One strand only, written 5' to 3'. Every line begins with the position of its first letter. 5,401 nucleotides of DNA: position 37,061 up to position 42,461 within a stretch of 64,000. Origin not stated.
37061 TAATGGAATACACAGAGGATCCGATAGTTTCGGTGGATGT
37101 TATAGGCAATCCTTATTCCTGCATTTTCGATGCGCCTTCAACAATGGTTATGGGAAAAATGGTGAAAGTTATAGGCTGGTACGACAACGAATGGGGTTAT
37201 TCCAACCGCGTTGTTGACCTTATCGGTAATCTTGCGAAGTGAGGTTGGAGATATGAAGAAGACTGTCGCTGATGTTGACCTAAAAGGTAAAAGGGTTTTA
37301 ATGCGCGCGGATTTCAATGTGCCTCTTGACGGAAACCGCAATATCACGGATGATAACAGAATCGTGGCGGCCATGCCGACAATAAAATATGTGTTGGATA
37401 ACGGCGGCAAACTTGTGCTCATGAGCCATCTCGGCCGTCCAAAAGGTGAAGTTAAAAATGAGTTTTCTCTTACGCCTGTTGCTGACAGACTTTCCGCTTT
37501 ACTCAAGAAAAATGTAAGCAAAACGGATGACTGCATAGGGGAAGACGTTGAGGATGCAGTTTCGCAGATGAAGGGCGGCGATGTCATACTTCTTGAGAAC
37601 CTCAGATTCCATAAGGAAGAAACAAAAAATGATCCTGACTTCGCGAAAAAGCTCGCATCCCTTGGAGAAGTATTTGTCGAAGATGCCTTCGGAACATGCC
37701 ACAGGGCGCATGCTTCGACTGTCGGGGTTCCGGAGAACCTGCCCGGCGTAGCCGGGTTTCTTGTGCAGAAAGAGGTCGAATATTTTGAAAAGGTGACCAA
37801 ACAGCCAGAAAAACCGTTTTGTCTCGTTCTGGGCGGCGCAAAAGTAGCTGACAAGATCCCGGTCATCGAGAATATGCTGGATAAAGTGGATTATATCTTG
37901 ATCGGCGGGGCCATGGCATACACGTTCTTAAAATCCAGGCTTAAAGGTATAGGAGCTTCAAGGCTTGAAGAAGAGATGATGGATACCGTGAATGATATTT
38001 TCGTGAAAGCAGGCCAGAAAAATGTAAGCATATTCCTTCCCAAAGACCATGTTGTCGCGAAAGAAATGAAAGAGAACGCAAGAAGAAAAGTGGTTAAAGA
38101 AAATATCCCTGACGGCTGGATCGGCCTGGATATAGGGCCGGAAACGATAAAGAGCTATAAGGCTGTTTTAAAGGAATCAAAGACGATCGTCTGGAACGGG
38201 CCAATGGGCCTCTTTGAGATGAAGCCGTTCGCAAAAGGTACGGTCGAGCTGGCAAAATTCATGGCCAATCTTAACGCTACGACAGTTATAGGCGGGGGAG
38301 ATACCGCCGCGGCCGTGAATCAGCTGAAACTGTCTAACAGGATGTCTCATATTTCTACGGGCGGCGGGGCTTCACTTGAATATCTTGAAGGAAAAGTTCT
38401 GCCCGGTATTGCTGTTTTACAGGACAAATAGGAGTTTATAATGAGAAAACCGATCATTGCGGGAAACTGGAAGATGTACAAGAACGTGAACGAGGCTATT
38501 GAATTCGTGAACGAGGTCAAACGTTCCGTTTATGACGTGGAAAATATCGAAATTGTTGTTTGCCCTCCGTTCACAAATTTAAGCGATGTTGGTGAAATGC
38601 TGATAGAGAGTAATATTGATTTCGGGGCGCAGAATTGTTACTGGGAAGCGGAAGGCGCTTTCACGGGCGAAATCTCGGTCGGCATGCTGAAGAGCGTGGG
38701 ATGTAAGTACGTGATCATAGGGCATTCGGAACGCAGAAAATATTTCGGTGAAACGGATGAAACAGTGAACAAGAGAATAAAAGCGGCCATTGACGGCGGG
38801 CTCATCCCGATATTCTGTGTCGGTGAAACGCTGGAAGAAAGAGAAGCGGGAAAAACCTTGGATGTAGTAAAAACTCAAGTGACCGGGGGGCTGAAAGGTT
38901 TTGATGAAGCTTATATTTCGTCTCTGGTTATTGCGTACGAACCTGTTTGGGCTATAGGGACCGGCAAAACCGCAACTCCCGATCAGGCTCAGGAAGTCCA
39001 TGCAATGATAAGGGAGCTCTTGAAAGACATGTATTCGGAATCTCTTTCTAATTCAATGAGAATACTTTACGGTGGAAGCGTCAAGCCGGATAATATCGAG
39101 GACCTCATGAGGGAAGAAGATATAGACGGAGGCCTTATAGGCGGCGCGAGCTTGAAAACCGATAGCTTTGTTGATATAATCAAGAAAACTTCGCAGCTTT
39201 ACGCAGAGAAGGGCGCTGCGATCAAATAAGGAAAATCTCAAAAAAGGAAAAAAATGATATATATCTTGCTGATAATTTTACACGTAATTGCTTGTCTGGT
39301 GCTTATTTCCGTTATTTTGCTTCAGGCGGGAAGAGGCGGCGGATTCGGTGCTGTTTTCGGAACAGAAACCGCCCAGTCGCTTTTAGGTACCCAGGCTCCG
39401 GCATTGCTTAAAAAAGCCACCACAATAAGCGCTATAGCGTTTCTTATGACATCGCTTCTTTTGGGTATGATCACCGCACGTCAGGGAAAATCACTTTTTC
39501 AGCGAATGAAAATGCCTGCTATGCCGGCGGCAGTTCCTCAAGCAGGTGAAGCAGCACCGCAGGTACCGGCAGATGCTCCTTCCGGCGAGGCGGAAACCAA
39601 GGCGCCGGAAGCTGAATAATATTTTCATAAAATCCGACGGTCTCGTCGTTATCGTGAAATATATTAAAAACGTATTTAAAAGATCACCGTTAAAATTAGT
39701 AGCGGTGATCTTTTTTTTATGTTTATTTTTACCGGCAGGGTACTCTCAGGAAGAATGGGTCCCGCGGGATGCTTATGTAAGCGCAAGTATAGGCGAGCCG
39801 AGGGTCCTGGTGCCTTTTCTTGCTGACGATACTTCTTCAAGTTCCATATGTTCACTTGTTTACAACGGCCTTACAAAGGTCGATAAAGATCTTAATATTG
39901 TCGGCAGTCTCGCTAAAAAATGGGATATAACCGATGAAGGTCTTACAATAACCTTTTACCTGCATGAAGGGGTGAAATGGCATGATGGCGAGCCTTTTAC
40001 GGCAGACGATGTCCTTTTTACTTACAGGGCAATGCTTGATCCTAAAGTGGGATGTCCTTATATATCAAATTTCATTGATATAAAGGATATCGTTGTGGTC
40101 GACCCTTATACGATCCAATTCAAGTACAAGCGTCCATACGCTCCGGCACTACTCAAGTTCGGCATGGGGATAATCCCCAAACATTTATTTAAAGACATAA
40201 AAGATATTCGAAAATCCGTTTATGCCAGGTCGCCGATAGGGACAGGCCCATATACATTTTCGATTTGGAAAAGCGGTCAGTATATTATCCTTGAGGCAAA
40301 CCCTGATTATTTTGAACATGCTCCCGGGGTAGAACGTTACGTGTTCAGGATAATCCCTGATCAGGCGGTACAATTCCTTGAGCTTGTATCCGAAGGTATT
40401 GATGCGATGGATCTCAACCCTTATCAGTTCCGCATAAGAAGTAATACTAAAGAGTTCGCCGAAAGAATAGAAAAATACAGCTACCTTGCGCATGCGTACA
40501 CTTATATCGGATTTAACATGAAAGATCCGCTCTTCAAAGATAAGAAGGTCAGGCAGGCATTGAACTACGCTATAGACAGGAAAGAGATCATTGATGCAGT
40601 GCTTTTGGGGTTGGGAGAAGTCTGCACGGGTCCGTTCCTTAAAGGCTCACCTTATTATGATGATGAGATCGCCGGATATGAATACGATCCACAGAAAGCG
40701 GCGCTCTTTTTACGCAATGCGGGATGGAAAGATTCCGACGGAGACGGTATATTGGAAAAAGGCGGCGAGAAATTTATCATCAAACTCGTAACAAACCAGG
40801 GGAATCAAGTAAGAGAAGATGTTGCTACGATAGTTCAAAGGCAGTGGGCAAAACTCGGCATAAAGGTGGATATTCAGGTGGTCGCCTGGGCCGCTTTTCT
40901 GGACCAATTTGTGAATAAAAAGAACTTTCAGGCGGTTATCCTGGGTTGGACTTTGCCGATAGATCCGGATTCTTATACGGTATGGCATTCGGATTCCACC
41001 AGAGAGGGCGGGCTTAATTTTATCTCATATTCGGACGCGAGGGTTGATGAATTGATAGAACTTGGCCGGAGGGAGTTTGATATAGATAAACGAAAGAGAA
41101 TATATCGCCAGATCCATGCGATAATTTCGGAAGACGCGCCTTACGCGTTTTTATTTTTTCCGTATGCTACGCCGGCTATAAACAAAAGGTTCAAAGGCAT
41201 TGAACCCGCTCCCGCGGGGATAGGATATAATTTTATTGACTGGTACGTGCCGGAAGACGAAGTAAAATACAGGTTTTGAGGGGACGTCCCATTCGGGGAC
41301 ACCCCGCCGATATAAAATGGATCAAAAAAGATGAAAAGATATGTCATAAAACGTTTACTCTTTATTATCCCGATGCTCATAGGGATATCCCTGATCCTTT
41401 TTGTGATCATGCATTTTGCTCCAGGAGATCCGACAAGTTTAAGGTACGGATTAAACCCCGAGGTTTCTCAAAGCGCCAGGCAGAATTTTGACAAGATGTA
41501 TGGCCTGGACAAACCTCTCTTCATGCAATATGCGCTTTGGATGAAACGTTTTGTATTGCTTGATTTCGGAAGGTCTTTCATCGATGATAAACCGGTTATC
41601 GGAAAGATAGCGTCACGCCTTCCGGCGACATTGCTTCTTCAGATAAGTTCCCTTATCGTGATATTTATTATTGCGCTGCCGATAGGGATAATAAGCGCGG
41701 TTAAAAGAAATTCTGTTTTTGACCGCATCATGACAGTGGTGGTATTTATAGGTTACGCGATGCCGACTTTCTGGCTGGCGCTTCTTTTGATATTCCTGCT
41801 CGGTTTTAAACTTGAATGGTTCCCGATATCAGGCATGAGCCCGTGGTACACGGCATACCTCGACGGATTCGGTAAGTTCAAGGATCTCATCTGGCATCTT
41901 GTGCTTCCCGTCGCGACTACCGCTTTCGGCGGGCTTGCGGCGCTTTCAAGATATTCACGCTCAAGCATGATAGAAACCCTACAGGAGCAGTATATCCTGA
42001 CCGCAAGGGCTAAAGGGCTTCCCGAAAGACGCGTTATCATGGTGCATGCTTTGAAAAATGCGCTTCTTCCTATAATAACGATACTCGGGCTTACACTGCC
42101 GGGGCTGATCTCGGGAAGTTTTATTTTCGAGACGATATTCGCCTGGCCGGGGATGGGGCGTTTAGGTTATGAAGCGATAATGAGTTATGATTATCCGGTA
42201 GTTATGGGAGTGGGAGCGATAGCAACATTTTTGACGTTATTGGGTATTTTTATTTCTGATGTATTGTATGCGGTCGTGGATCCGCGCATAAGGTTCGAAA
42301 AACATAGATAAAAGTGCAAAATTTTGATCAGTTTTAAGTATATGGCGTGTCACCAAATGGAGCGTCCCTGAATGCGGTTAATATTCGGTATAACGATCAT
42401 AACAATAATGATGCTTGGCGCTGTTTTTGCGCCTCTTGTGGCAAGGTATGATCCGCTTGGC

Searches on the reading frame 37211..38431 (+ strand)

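Call 38: search_protein_families(library=pfam, proteins=[window:37211-38431:+], max_evalue=0.00001)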
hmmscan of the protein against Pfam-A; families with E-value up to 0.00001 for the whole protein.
window:37211-38431:+ (406 aa): 1 family
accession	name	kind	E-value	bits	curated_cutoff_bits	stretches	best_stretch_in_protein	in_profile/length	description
PF00162.24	PGK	-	3.5e-162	540.2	27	1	19-395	1-379/379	Phosphoglycerate kinase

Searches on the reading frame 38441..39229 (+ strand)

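Call 38: search_protein_families(library=pfam, proteins=[window:38441-39229:+], max_evalue=0.00001)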
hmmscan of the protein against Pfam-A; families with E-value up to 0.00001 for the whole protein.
window:38441-39229:+ (262 aa): 1 family
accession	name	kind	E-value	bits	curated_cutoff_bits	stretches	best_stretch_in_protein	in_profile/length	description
PF00121.24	TIM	-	6.7e-105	350.4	20.1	1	4-249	1-244/245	Triosephosphate isomerase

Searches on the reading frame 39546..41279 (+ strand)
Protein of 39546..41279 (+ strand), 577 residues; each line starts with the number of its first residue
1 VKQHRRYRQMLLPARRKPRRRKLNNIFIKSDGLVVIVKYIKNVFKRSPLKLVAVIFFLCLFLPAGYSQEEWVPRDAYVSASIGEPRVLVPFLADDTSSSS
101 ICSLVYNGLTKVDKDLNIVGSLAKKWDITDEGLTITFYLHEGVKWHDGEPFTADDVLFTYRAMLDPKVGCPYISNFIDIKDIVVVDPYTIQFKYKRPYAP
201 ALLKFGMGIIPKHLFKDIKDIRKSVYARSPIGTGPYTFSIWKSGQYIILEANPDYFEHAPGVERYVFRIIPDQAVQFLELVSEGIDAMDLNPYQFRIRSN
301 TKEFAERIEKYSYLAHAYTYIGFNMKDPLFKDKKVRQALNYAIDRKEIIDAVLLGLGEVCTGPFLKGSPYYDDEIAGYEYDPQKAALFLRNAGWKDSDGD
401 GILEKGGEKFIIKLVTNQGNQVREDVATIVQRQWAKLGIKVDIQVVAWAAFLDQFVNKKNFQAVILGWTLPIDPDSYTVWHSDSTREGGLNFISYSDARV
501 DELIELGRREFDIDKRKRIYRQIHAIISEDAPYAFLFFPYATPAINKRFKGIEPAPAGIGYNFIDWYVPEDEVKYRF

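Call 38: search_protein_families(library=pfam, proteins=[window:39546-41279:+], max_evalue=0.00001)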
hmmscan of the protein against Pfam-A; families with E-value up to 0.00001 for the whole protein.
window:39546-41279:+ (577 aa): 1 family
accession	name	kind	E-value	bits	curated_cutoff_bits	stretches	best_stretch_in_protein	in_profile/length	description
PF00496.27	SBP_bac_5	-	1.5e-97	327.4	32.4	1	118-485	2-364/368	Bacterial extracellular solute-binding proteins, family 5 Middle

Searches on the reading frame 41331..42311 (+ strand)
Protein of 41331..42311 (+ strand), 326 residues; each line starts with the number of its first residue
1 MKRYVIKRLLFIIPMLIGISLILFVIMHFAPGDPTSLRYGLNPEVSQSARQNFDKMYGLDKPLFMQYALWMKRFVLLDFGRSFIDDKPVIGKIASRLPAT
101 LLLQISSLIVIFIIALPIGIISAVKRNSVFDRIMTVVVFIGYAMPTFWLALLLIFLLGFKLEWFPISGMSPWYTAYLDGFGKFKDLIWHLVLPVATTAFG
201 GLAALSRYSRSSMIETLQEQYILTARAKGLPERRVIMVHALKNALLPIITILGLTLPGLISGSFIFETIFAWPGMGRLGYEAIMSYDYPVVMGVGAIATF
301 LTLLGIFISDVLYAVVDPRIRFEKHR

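Call 38: search_protein_families(library=pfam, proteins=[window:41331-42311:+], max_evalue=0.00001)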
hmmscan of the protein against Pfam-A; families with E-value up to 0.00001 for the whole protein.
window:41331-42311:+ (326 aa): 2 families
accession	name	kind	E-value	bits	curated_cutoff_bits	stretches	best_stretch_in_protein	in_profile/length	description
PF00528.27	BPD_transp_1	-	5.8e-43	147.2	26.4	1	115-321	1-183/184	Binding-protein-dependent transport system inner membrane component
PF19300.4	BPD_transp_1_N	-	1.7e-11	44.7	23.8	1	1-103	1-113/114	Binding-prot-dependent transport system membrane comp, N-term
